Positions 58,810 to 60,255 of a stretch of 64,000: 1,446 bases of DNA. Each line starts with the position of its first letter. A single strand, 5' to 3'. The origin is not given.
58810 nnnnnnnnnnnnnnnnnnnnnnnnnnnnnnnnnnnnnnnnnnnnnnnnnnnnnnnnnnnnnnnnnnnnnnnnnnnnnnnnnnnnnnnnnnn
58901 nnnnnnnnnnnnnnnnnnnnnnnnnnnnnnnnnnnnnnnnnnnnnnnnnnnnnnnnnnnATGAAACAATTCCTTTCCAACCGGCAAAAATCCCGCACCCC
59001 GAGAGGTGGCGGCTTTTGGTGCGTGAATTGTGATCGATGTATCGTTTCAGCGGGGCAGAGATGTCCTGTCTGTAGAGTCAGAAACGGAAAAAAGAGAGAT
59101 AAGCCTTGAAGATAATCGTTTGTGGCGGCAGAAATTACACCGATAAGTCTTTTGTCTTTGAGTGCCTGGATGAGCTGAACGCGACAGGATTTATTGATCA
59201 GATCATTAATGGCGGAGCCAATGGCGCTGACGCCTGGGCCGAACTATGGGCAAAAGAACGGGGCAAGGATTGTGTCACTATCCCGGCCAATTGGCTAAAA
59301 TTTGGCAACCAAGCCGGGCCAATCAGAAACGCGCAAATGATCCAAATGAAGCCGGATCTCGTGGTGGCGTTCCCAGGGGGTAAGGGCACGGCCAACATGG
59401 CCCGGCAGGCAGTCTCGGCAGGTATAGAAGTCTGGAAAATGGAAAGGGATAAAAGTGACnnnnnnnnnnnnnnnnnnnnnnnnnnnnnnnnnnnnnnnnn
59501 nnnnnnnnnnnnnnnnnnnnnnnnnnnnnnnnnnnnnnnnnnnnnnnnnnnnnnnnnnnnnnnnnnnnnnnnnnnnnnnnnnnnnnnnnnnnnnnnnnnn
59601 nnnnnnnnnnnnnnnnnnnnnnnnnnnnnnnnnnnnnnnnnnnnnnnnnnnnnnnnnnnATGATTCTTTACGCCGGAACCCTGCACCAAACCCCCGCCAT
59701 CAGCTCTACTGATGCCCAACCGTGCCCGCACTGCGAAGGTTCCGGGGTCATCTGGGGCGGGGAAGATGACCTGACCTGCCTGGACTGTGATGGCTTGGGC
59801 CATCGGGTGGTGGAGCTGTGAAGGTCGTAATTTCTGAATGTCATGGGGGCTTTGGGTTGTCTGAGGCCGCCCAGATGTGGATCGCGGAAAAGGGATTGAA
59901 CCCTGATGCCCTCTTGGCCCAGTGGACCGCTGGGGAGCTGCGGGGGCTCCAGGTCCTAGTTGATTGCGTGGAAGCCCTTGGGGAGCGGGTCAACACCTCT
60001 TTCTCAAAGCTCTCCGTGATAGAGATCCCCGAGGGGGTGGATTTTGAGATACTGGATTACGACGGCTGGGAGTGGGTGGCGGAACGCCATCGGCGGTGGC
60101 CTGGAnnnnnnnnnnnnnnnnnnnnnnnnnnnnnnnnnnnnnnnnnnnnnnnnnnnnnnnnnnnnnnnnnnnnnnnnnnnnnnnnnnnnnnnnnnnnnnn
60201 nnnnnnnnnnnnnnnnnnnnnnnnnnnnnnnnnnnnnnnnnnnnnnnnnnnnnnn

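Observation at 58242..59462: Divergent ParB-nuclease-like and SLOG (DUF2493) genes separated by a perfect 23-nt palindrome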

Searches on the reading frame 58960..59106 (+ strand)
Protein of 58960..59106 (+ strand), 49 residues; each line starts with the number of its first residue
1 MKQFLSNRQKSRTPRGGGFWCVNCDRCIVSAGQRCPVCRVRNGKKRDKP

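Call 5: search_protein_families(library=pfam, proteins=[window:58960-59106:+], max_evalue=0.01)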
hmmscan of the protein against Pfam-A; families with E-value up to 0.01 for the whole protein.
window:58960-59106:+ (49 aa): 1 family
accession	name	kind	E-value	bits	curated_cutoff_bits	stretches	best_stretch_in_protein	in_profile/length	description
PF03854.20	zf-P11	-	0.007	16.5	25.6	1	19-39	22-42/50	P-11 zinc finger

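Call 7: search_protein_families(library=phrogs, proteins=[window:58960-59106:+], max_evalue=0.01)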
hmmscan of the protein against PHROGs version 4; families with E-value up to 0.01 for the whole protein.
window:58960-59106:+ (49 aa): 0 families

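Call 69: search_dna_similar(query=window:58960-59106:+, collection=phages, mode=protein, max_rows=10, max_evalue=0.01)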
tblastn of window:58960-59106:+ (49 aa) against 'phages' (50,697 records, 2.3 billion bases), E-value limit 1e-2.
Records with a match: 5; places in all: 5; records where one place covers at least 80% of the query: 5.
Best place of each record, by identity: <60% 5.
By first word of the organism name: Brevundimonas 3; Synechococcus 2.
By host as written in the record: Brevundimonas pondensis LVF1 2; Synechococcus sp. KCZYC6 2; Brevundimonas pondensis EIF1 1.
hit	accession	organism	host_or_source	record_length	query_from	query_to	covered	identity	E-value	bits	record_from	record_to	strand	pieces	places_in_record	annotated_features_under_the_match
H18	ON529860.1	Brevundimonas phage vB_BpoS-Papperlapapp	Brevundimonas pondensis LVF1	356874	5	48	90%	54.5%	7e-6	45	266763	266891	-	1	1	none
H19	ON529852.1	Brevundimonas phage vB_BpoS-Kabachok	Brevundimonas pondensis LVF1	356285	5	48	90%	52.3%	1e-4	42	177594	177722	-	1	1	none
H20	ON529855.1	Brevundimonas phage vB_BpoS-Domovoi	Brevundimonas pondensis EIF1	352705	5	48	90%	52.3%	2e-4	42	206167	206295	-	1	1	none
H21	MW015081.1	Synechococcus phage S-SRM01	Synechococcus sp. KCZYC6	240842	7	46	82%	47.5%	1e-3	39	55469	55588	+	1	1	hypothetical protein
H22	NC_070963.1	Synechococcus phage S-SRM01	Synechococcus sp. KCZYC6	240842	7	46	82%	47.5%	1e-3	39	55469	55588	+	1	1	hypothetical protein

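Call 70: get_annotated_region(hit=H18, flank=1500)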
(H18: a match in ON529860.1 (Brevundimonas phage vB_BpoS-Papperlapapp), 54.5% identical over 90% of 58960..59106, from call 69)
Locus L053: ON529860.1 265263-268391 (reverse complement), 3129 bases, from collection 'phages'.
description: Brevundimonas phage vB_BpoS-Papperlapapp, complete genome.
organism: Brevundimonas phage vB_BpoS-Papperlapapp (NCBI taxid 2948605)
taxonomy: Viruses; Duplodnaviria; Heunggongvirae; Uroviricota; Caudoviricetes; Dolichocephalovirinae
host: Brevundimonas pondensis LVF1; source: sewage; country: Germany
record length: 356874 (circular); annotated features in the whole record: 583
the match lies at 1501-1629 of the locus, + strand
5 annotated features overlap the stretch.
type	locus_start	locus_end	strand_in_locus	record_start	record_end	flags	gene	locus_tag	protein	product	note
CDS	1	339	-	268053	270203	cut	-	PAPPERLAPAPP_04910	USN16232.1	histidine kinase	-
CDS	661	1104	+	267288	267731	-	-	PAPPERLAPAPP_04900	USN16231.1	hypothetical protein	-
CDS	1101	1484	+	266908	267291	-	-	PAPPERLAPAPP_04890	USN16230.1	hypothetical protein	-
CDS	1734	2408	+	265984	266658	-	-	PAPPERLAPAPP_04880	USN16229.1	integrase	-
CDS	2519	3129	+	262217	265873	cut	-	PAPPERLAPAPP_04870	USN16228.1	hypothetical protein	-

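Call 71: get_annotated_region(hit=H21, flank=1500)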
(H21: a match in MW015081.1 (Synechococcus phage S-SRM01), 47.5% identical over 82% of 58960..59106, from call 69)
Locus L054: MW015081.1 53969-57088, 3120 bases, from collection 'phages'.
description: Synechococcus phage S-SRM01, complete genome.
organism: Synechococcus phage S-SRM01 (NCBI taxid 2781608)
taxonomy: Viruses; Duplodnaviria; Heunggongvirae; Uroviricota; Caudoviricetes; Kyanoviridae; Serangoonvirus; Serangoonvirus essarone
host: Synechococcus sp. KCZYC6; source: Serangoon Reservoir; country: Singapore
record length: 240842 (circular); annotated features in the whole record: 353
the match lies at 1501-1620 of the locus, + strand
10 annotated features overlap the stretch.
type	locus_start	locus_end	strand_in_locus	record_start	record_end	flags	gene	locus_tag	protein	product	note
CDS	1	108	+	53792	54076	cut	-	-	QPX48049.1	hypothetical protein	-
CDS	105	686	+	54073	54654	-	-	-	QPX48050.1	hypothetical protein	-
CDS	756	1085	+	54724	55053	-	-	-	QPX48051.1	hypothetical protein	-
CDS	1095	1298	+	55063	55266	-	-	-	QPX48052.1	hypothetical protein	-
CDS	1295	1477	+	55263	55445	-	-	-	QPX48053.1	hypothetical protein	-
CDS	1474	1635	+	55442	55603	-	-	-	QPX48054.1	hypothetical protein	-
CDS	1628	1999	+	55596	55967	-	-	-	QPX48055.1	hypothetical protein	-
CDS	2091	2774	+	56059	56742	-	-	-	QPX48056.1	hypothetical protein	-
CDS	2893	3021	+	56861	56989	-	-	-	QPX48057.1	hypothetical protein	-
CDS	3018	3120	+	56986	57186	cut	-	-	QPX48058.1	hypothetical protein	-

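Call 73: search_protein_families(library=padloc, proteins=[window:58960-59106:+], max_evalue=0.01)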
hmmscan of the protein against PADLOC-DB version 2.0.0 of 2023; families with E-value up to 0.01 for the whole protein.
window:58960-59106:+ (49 aa): 0 families

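Call 74: search_protein_families(library=ncbifam, proteins=[window:58960-59106:+], max_evalue=0.01)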
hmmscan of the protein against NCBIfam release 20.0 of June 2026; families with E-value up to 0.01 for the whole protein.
window:58960-59106:+ (49 aa): 0 families

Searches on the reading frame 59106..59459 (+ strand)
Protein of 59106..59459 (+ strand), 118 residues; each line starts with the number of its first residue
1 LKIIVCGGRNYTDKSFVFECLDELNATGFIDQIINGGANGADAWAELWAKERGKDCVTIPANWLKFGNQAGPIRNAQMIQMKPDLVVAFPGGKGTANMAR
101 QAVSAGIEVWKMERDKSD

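Call 5: search_protein_families(library=pfam, proteins=[window:59106-59459:+], max_evalue=0.01)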
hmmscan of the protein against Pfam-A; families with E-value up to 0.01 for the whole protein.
window:59106-59459:+ (118 aa): 1 family
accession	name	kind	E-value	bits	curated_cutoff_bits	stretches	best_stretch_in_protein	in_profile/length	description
PF10686.14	YAcAr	-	1.8e-18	66.5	28.2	1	1-65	1-65/66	YspA, cpYpsA-related SLOG family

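Call 7: search_protein_families(library=phrogs, proteins=[window:59106-59459:+], max_evalue=0.01)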
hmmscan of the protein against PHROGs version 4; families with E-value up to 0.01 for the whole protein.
window:59106-59459:+ (118 aa): 3 families
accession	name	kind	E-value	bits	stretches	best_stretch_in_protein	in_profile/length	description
phrog_289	-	other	2.5e-25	90.3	1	1-114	23-140/500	GTP-binding domain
phrog_16939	-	unknown function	2.3e-09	37.8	1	1-109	1-118/330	-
phrog_30585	-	DNA, RNA and nucleotide metabolism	0.0014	17.6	1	3-65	681-743/852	DNA repair protein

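Call 50: find_homologous_proteins(query=window:59106-59459:+, max_evalue=0.00001)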
Query window:59106-59459:+ (118 aa): 1746 proteins with E <= 0.00001 among 1747 candidates; the best 120 are listed.
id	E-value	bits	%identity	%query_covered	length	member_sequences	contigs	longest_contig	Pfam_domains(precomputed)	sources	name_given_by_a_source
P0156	4.4e-75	267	100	100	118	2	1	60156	PF10686.15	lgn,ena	-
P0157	2.7e-34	136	56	94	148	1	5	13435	PF10686.15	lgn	-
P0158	3.4e-32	129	54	95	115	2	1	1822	PF10686.15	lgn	-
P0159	8.5e-32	128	50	100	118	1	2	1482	PF10686.15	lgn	-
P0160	1.6e-31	127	56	95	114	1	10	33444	PF10686.15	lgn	-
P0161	4.2e-31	126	54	95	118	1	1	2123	PF10686.15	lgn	-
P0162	4.3e-31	125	55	92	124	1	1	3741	PF10686.15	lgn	-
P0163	4.3e-31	125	54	92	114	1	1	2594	PF10686.15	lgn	-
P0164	6.3e-31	125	56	92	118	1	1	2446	PF10686.15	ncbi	-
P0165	8.5e-31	125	56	96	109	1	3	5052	PF10686.15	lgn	-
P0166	1.2e-30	124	54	92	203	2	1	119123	PF10686.15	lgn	-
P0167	1.6e-30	124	53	92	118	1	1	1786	PF10686.15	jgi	jgi:ABC-type Fe3+-hydroxamate transport system substrate-binding protein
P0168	1.6e-30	124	54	97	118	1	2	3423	PF10686.15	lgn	-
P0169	1.7e-30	124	54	95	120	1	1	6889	PF10686.15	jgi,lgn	jgi:hypothetical protein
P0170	2.1e-30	123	59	83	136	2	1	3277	PF10686.15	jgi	jgi:hypothetical protein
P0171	3.2e-30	123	54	95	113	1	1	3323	PF10686.15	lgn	-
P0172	4.6e-30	122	51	94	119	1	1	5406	PF10686.15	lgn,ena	-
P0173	4.7e-30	122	52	95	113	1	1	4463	PF10686.15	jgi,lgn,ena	-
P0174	4.7e-30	122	54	92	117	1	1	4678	PF10686.15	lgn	-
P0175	4.8e-30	122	49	98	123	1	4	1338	PF10686.15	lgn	-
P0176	6.3e-30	122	55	86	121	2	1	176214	PF10686.15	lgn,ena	-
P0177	7.1e-30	122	53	97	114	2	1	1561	PF10686.15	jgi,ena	-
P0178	7.5e-30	121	55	94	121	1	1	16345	PF10686.15,PF02481.22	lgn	-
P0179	9.1e-30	121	55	92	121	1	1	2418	PF10686.15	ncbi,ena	-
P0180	1.1e-29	121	53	95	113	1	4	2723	PF10686.15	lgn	-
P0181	1.2e-29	121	51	95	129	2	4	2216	PF10686.15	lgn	-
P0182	1.2e-29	121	55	92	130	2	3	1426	PF10686.15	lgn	-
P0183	1.2e-29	121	55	92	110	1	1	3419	PF10686.15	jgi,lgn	jgi:hypothetical protein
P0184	1.3e-29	121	53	96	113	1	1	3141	PF10686.15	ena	-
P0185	1.4e-29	121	51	92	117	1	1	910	PF10686.15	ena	-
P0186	1.8e-29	120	57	93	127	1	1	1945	PF10686.15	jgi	jgi:predicted Rossmann-fold nucleotide-binding protein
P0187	1.8e-29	120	54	96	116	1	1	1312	PF10686.15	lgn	-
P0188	1.9e-29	120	50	96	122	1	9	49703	PF10686.15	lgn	-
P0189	2.1e-29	120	53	96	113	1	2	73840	PF10686.15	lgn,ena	-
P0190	2.2e-29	120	55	93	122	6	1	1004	PF10686.15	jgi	-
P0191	2.6e-29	120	50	96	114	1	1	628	PF10686.15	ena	-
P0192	2.8e-29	120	57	92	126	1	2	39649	PF10686.15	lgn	-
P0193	2.9e-29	120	54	92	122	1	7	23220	PF10686.15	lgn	-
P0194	2.9e-29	120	54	96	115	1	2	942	PF10686.15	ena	-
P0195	3.1e-29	119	50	92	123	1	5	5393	PF10686.15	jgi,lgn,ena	-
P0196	3.2e-29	119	53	92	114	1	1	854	PF10686.15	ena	-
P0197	3.3e-29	119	54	92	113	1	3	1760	PF10686.15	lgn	-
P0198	4.0e-29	119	55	91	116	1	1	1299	PF10686.15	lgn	-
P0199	4.1e-29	119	53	93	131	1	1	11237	PF10686.15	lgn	-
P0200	4.1e-29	119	55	94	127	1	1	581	PF10686.15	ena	-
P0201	5.3e-29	119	49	92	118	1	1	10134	PF10686.15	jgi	jgi:ABC-type Fe3+-hydroxamate transport system substrate-binding protein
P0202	5.3e-29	119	50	97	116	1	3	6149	PF10686.15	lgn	-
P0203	5.6e-29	119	53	92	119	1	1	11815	PF10686.15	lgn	-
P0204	5.7e-29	119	49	96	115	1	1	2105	PF10686.15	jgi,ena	-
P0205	5.8e-29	119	55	92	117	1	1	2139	PF10686.15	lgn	-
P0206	7.3e-29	118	53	96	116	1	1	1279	PF10686.15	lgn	-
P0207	8.1e-29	118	53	96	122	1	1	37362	PF10686.15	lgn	-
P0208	8.3e-29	118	50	92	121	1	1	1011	PF10686.15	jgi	jgi:hypothetical protein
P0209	8.3e-29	118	54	96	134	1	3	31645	PF10686.15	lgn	-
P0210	8.6e-29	118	53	93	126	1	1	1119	PF10686.15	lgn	-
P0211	9.6e-29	118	56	92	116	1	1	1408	PF10686.15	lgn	-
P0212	1.1e-28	118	55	91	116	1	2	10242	PF10686.15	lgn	-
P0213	1.1e-28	118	55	95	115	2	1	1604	PF10686.15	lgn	-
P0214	1.1e-28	118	50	95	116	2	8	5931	PF10686.15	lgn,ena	-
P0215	1.2e-28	118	51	95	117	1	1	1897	PF10686.15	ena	-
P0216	1.3e-28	117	53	95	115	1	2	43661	PF10686.15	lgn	-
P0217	1.3e-28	117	52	94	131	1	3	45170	PF10686.15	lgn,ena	-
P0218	1.8e-28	117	52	92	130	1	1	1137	PF10686.15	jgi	jgi:YspA, cpYpsA-related SLOG family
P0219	1.9e-28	117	55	93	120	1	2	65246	PF10686.15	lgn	-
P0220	2.0e-28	117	54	92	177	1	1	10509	PF10686.15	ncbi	-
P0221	2.0e-28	117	54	96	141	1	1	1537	PF10686.15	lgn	-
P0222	2.0e-28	117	51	96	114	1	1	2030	PF10686.15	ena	-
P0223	2.3e-28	117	53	92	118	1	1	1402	PF10686.15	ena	-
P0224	2.4e-28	117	54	94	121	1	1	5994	PF10686.15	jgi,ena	-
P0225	2.4e-28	117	53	97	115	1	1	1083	PF10686.15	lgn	-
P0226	3.3e-28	116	49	100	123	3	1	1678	PF10686.15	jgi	jgi:hypothetical protein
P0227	3.4e-28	116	52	94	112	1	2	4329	PF10686.15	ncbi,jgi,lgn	jgi:hypothetical protein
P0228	3.5e-28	116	51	92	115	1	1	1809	PF10686.15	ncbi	-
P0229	3.9e-28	116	51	94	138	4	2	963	PF10686.15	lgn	-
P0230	4.1e-28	116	50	96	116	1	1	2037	PF10686.15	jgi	jgi:hypothetical protein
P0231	4.4e-28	116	53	93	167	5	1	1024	PF10686.15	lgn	-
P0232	4.5e-28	116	51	95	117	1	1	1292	PF10686.15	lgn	-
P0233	4.9e-28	116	49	96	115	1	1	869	PF10686.15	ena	-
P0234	4.9e-28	116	50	100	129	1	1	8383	PF10686.15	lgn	-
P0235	4.9e-28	116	53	94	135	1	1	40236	PF10686.15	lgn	-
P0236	4.9e-28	116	54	93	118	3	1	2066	PF10686.15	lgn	-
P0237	5.0e-28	116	49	96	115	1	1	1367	PF10686.15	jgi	jgi:hypothetical protein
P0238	5.1e-28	116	54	96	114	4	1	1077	PF10686.15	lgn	-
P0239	5.2e-28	116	51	95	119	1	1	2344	PF10686.15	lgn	-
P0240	5.6e-28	115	51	92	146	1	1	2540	PF10686.15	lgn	-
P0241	6.0e-28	115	51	93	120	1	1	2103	PF10686.15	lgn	-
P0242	6.3e-28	115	50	95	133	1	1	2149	PF10686.15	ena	-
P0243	6.3e-28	115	52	93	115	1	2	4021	PF10686.15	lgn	-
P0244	6.4e-28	115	52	95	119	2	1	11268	PF10686.15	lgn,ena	-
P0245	6.8e-28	115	50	97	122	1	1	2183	PF10686.15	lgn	-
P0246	6.8e-28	115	54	96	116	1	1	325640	PF10686.15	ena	-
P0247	6.8e-28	115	52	94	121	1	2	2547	PF10686.15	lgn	-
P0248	6.9e-28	115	50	96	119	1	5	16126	PF10686.15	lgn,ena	-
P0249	7.6e-28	115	51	96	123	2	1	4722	PF10686.15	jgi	-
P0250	7.7e-28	115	55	92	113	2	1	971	PF10686.15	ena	-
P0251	7.7e-28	115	55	92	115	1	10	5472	PF10686.15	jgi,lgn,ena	jgi:hypothetical protein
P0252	7.9e-28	115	50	97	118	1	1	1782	PF10686.15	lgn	-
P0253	8.0e-28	115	49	99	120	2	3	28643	PF10686.15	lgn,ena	-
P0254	8.1e-28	115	53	92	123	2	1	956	PF10686.15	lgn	-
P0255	8.2e-28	115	49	97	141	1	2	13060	PF10686.15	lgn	-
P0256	8.5e-28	115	53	100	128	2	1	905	PF10686.15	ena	-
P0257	8.8e-28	115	54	92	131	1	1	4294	PF10686.15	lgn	-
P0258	9.7e-28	115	51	96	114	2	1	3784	PF10686.15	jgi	-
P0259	9.7e-28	115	53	94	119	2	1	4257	PF10686.15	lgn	-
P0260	9.9e-28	115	54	92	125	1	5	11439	PF10686.15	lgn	-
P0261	9.9e-28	115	52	92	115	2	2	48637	PF10686.15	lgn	-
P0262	1.0e-27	115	54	94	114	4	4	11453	PF10686.15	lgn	-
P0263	1.0e-27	115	50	92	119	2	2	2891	PF10686.15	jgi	jgi:hypothetical protein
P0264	1.1e-27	115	49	96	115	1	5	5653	PF10686.15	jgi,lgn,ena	jgi:hypothetical protein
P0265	1.1e-27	115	52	96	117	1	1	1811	PF10686.15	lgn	-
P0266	1.1e-27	115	49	96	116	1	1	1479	PF10686.15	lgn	-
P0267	1.1e-27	114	56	92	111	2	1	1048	PF10686.15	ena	-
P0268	1.1e-27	114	53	95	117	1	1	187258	PF10686.15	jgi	jgi:YspA, cpYpsA-related SLOG family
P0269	1.1e-27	114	53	96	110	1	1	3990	PF10686.15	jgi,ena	jgi:hypothetical protein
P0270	1.2e-27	114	53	96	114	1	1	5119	PF10686.15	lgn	-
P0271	1.2e-27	114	50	96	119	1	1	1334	PF10686.15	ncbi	-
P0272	1.2e-27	114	54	93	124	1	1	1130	PF10686.15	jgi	jgi:hypothetical protein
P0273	1.2e-27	114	53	95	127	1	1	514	PF10686.15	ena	-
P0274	1.3e-27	114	52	92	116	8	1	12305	PF10686.15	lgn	-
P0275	1.4e-27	114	50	96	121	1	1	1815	PF10686.15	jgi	jgi:hypothetical protein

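Call 51: find_encoding_contigs(protein=P0160, flank=4000, max_places=4)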
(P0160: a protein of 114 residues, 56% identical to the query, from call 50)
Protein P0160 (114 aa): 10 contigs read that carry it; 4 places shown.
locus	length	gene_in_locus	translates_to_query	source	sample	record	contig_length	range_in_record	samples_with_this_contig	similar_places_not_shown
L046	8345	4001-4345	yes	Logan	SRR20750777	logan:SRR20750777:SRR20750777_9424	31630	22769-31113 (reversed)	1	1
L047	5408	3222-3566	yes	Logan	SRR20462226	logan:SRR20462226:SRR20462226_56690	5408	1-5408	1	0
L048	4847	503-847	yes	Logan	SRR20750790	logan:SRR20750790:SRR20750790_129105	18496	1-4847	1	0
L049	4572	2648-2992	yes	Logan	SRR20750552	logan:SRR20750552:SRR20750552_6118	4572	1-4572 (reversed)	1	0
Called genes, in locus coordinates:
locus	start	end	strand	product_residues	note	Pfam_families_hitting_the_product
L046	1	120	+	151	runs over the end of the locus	-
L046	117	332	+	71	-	-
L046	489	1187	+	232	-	PF06378:SSAP_Sak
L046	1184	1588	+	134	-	PF00436:SSB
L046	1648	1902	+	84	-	-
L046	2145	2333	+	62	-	-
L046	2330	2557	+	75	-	-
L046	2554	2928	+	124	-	-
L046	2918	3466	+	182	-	-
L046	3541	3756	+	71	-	-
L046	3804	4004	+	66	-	-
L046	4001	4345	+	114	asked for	PF10686:YAcAr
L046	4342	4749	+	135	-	-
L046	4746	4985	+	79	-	-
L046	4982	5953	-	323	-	PF00589:Phage_integrase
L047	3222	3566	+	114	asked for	PF10686:YAcAr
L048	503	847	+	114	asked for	PF10686:YAcAr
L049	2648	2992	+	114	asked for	PF10686:YAcAr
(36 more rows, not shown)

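Call 52: find_encoding_contigs(protein=P0157, flank=4000, max_places=3)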
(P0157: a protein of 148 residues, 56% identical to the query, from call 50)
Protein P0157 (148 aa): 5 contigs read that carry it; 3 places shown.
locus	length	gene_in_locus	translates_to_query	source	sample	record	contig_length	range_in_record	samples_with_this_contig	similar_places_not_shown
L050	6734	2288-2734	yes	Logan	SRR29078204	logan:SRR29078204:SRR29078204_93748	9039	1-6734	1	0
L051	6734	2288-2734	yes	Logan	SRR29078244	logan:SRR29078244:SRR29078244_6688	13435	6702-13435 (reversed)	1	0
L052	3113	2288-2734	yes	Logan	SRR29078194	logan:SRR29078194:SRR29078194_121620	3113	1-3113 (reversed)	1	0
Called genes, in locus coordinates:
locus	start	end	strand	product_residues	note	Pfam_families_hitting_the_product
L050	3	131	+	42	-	?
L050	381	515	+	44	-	-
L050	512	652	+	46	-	-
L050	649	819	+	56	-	-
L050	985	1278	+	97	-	-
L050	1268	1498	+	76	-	-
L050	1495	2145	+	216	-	-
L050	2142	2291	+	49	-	-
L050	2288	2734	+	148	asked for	PF10686:YAcAr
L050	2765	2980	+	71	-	-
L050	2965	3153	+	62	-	-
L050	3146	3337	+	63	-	-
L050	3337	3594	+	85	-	-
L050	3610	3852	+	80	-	-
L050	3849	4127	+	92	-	-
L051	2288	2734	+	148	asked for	PF10686:YAcAr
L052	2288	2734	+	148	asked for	PF10686:YAcAr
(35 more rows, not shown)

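Call 73: search_protein_families(library=padloc, proteins=[window:59106-59459:+], max_evalue=0.01)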
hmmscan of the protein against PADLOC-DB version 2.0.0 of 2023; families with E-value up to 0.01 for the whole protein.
window:59106-59459:+ (118 aa): 0 families

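Call 74: search_protein_families(library=ncbifam, proteins=[window:59106-59459:+], max_evalue=0.01)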
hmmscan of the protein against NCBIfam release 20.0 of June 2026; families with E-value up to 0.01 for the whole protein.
window:59106-59459:+ (118 aa): 0 families

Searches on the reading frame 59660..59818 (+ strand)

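Call 5: search_protein_families(library=pfam, proteins=[window:59660-59818:+], max_evalue=0.01)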
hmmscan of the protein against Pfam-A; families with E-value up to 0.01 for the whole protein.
window:59660-59818:+ (53 aa): 3 families
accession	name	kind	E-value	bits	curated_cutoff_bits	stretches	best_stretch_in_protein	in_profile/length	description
PF00684.25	DnaJ_CXXCXGXG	-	0.00036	21.2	32.7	1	10-46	32-64/65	DnaJ central domain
PF17302.8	DUF5351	-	0.0031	18.2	27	0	21-29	19-27/29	Family of unknown function (DUF5351)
PF15777.11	Anti-TRAP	-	0.0074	16.7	32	0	20-47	11-40/59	Tryptophan RNA-binding attenuator protein inhibitory protein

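Call 7: search_protein_families(library=phrogs, proteins=[window:59660-59818:+], max_evalue=0.01)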
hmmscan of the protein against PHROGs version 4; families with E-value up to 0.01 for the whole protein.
window:59660-59818:+ (53 aa): 5 families
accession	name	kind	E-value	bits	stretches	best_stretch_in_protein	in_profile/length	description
phrog_9961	-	unknown function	0.002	19.7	1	19-48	7-37/99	-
phrog_5085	-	unknown function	0.0021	19.5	1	17-48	14-45/106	-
phrog_31357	-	unknown function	0.0027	18.5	1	20-51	27-59/62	-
phrog_17382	-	unknown function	0.0029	18.2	1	18-49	181-210/273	-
phrog_14336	-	unknown function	0.0031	17.9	1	10-48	134-171/363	-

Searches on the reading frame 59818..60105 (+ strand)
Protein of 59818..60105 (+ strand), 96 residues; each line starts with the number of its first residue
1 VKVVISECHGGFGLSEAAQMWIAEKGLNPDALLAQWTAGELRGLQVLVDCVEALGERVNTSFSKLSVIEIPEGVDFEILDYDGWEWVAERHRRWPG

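Call 5: search_protein_families(library=pfam, proteins=[window:59818-60105:+], max_evalue=0.01)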
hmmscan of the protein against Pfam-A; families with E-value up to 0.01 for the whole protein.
window:59818-60105:+ (96 aa): 0 families

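Call 7: search_protein_families(library=phrogs, proteins=[window:59818-60105:+], max_evalue=0.01)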
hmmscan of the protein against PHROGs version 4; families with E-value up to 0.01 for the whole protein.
window:59818-60105:+ (96 aa): 1 family
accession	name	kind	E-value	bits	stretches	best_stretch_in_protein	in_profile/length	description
phrog_16527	-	unknown function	2e-18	68.1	2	37-95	60-118/119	-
